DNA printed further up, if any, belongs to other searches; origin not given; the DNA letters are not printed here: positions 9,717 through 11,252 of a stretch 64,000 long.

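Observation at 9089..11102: Membrane-anchored octaheme cytochrome c translationally coupled to a His-rich 8-TM protein: a possible novel quinone-linked redox module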

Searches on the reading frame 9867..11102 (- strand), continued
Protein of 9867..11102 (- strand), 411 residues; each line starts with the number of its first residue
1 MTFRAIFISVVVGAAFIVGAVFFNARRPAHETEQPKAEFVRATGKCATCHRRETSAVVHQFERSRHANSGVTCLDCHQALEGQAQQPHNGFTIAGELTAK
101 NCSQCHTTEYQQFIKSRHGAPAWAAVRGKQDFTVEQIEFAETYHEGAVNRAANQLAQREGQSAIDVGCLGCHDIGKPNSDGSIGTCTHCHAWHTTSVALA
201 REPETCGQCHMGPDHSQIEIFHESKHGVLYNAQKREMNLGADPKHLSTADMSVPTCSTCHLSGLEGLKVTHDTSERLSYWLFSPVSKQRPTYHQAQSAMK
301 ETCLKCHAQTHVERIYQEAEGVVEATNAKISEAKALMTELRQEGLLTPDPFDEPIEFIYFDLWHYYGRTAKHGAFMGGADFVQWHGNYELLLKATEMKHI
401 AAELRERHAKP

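Call 44: search_solved_structures(query=A2, max_evalue=0.001, show_alignments=4)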
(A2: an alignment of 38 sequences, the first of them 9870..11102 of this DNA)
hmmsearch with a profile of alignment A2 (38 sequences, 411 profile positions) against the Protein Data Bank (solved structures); distinct sequences matched with E-value up to 0.001: 10.
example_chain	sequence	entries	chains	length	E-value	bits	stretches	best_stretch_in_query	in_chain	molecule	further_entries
4qo5_A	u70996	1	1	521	1.2e-45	159.2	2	70-285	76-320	Hypothetical multiheme protein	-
4fas_A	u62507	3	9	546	5.7e-26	94.4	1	68-350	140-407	Hydroxylamine oxidoreductase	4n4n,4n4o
1fgj_A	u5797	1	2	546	6e-26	94.3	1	68-350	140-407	HYDROXYLAMINE OXIDOREDUCTASE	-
6m0p_A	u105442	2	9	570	6.4e-26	94.2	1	68-350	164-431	Aerobic hydroxylamine oxidoreductase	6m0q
6h5l_A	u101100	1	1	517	1.3e-23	86.7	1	167-266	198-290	Similar to hydroxylamine oxidoreductase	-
6t5e_A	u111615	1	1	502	2.2e-20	76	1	161-347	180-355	Hydroxylamine oxidoreductase-like protein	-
4n4j_A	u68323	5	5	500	1.7e-19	73.1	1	164-347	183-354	hydroxylamine oxidoreductase | Similar to hydroxylamine oxidoreductase hao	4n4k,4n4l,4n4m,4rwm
6hif_G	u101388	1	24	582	7e-19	71.1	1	167-354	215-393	Hydrazine dehydrogenase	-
6v0a_A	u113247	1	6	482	5.3e-05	25.3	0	62-113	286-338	Nitrite reductase (cytochrome; ammonia-forming)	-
3sxq_A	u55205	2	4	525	0.00035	22.7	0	60-107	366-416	Eight-heme nitrite reductase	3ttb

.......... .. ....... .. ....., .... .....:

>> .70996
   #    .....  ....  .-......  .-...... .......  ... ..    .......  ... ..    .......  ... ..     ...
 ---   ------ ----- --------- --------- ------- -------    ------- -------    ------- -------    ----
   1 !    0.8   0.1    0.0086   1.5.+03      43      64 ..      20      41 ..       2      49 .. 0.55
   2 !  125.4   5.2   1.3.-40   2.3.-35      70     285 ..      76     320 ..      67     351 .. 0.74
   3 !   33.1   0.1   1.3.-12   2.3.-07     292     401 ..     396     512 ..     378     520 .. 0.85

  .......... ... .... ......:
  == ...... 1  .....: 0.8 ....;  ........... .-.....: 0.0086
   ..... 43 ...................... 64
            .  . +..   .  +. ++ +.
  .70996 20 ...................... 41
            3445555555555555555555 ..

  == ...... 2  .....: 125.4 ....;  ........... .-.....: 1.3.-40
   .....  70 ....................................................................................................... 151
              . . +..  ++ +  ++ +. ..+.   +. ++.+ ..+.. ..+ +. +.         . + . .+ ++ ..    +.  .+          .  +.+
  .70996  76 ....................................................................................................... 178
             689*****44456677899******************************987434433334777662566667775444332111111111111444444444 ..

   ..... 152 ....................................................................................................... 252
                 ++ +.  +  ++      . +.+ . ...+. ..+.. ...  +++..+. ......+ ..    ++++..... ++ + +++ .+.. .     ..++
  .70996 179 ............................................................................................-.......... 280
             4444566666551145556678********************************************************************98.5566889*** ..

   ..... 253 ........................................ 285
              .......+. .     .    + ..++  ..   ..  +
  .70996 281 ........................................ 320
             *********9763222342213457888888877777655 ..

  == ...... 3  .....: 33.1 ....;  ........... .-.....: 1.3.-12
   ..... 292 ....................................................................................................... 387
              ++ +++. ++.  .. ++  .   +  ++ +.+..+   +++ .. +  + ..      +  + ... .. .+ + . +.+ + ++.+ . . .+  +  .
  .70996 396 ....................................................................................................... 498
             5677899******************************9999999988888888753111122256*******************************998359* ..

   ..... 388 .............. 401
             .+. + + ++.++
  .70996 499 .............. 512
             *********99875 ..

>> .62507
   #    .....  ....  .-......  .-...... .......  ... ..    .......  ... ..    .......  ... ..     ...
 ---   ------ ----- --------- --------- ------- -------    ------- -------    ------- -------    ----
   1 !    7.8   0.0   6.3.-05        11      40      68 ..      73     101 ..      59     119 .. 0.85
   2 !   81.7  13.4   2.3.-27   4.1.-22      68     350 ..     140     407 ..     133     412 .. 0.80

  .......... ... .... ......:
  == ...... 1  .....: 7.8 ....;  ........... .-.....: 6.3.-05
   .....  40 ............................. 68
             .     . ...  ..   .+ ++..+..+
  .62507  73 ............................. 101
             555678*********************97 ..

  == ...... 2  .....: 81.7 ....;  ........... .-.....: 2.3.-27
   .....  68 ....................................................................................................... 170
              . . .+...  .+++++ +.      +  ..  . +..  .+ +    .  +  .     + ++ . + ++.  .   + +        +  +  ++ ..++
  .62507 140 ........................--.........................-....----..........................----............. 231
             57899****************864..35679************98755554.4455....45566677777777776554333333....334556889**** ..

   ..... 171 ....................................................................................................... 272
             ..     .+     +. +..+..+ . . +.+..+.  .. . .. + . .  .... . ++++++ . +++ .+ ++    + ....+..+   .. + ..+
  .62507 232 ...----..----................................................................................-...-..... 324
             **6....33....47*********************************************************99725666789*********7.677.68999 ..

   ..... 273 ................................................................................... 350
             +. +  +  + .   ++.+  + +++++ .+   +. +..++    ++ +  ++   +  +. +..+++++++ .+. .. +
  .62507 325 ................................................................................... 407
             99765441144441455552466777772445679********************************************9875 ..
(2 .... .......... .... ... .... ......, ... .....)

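Call 51: predict_structure(alignment_id=A2)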
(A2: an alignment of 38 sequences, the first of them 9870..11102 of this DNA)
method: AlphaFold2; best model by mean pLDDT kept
length: 411 residues; sequences in the alignment: 38
mean_pLDDT: 58.4   pTM: 0.35
mean pLDDT of the five models: 58.4, 56.2, 55.1, 51.5, 47.7
residues with pLDDT >= 90: 38; 70-90: 93; 50-70: 117; < 50: 163
segments of 3 or more residues with pLDDT < 50: 53-57, 109-118, 166-168, 170-291, 305-307, 381-385
pLDDT, mean of each block of 10 residues (from residue 1): 91 94 67 67 70 47 66 82 81 71 59 48 66 71 67 60 50 46 39 30 28 29 36 43 38 31 26 34 38 51 50 61 72 90 86 75 58 52 53 85 86 45
secondary structure, 60 per line:
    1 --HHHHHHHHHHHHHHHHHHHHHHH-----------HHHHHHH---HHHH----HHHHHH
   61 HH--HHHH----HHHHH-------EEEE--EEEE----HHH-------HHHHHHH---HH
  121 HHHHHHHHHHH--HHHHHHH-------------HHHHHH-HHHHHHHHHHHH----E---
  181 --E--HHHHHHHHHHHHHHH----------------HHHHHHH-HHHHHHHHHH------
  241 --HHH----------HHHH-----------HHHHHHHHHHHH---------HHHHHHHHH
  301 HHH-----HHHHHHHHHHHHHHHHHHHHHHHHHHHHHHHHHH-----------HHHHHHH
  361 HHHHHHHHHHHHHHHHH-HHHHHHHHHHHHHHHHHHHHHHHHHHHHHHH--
elements in order: H3-25 H37-43 H47-50 H55-62 H65-68 H73-77 E85-88 E91-94 H109-115 H119-131 H134-140 H154-159 H161-172 H186-200 H217-223 H225-234 H256-259 H271-282 H292-303 H309-342 H354-377 H379-409

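Call 68: find_encoding_contigs(protein=P0365, flank=4000, max_places=2)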
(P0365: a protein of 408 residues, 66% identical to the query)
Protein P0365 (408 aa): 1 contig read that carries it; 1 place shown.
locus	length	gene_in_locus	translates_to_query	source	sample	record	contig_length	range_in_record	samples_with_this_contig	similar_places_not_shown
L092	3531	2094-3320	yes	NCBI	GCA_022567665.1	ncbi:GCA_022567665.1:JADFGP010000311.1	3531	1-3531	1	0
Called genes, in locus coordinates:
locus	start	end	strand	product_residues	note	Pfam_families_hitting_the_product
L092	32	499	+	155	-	-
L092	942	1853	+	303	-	PF07485:DUF1529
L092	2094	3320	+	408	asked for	PF13435:Cytochrome_C554 (faint), PF14522:Cytochrome_C7 (faint), PF09699:Paired_CXXCH_1 (faint), PF02335:Cytochrom_C552 (weak), PF13447:Multi-haem_cyto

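Call 69: find_encoding_contigs(protein=P0364, flank=4000, max_places=2)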
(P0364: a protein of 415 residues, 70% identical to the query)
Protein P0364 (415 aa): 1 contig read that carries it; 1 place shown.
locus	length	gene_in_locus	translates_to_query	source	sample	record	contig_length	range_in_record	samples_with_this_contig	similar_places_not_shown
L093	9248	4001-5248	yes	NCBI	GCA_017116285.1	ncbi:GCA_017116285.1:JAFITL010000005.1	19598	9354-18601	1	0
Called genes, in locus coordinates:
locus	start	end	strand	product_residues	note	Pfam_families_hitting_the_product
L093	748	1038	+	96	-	-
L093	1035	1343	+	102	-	-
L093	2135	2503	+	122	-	PF00072:Response_reg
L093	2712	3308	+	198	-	PF00440:TetR_N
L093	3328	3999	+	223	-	PF04405:ScdA_N, PF01814:Hemerythrin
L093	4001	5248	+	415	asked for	PF14522:Cytochrome_C7 (faint), PF09699:Paired_CXXCH_1 (faint), PF02335:Cytochrom_C552 (weak), PF13447:Multi-haem_cyto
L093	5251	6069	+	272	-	-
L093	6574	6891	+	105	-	-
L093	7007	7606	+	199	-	PF12728:HTH_17, PF00072:Response_reg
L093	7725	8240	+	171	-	-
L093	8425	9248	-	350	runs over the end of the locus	PF02012:BNR (faint), PF15902:Sortilin-Vps10 (faint)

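Call 75: search_protein_families(library=pfam, proteins=[L093:3328-3996:+, L093:2712-3305:+], max_evalue=0.001)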
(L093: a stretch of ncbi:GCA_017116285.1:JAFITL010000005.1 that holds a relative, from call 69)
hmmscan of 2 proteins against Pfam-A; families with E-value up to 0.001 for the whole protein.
L093:3328-3996:+ (223 aa): 2 families
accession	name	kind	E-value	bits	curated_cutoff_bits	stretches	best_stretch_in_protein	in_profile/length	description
PF01814.28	Hemerythrin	-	1.1e-22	81.3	25.3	1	79-220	2-127/127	Hemerythrin HHE cation binding domain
PF04405.19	ScdA_N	-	3.1e-17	62.4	32.5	1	6-58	2-54/56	Domain of Unknown function (DUF542)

L093:2712-3305:+ (198 aa): 1 family
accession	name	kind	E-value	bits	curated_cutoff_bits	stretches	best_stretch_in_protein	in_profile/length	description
PF00440.29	TetR_N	-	9.7e-09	35.3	24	1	19-59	6-46/47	Bacterial regulatory proteins, tetR family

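Call 84: find_encoding_contigs(protein=P0359, flank=4000, max_places=1)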
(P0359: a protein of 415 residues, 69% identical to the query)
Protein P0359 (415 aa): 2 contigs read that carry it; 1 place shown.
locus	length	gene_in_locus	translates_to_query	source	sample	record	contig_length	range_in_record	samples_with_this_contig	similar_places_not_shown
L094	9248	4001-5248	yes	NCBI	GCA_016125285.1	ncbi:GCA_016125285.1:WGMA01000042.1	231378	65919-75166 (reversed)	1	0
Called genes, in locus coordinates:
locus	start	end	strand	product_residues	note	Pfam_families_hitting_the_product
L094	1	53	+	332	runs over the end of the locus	PF00248:Aldo_ket_red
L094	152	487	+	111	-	PF00355:Rieske, PF13806:Rieske_2, PF22543:Rieske_4 (weak)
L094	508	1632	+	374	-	PF17805:AsnC_trans_reg2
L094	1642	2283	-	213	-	PF00657:Lipase_GDSL, PF13472:Lipase_GDSL_2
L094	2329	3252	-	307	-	PF00756:Esterase, PF00326:Peptidase_S9 (weak)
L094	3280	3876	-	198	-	PF13875:DUF4202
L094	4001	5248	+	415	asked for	PF14522:Cytochrome_C7 (faint), PF09699:Paired_CXXCH_1 (faint), PF13447:Multi-haem_cyto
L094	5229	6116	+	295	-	-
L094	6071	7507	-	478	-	PF00375:SDF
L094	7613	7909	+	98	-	PF00224:PK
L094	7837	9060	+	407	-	PF00224:PK, PF02887:PK_C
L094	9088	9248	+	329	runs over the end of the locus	PF01544:CorA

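Call 85: find_encoding_contigs(protein=P0390, flank=4000, max_places=1)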
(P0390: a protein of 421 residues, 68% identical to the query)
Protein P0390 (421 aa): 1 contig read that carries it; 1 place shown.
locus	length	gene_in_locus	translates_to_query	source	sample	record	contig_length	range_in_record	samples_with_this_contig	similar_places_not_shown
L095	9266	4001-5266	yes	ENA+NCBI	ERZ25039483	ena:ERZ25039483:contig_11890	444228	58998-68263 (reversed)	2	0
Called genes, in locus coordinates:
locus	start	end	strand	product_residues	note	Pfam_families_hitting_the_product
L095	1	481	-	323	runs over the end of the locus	PF01855:POR_N, PF17147:PFOR_II, PF01558:POR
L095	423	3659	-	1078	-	PF01326:PPDK_N, PF00391:PEP-utilizers, PF02896:PEP-utilizers_C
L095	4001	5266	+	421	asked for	PF09699:Paired_CXXCH_1 (faint), PF14522:Cytochrome_C7 (faint), PF13447:Multi-haem_cyto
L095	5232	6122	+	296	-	-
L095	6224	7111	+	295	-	PF12146:Hydrolase_4, PF00561:Abhydrolase_1, PF12697:Abhydrolase_6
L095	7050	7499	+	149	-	-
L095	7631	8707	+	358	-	PF01408:GFO_IDH_MocA, PF02894:GFO_IDH_MocA_C (weak), PF22725:GFO_IDH_MocA_C3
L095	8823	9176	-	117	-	PF08676:MutL_C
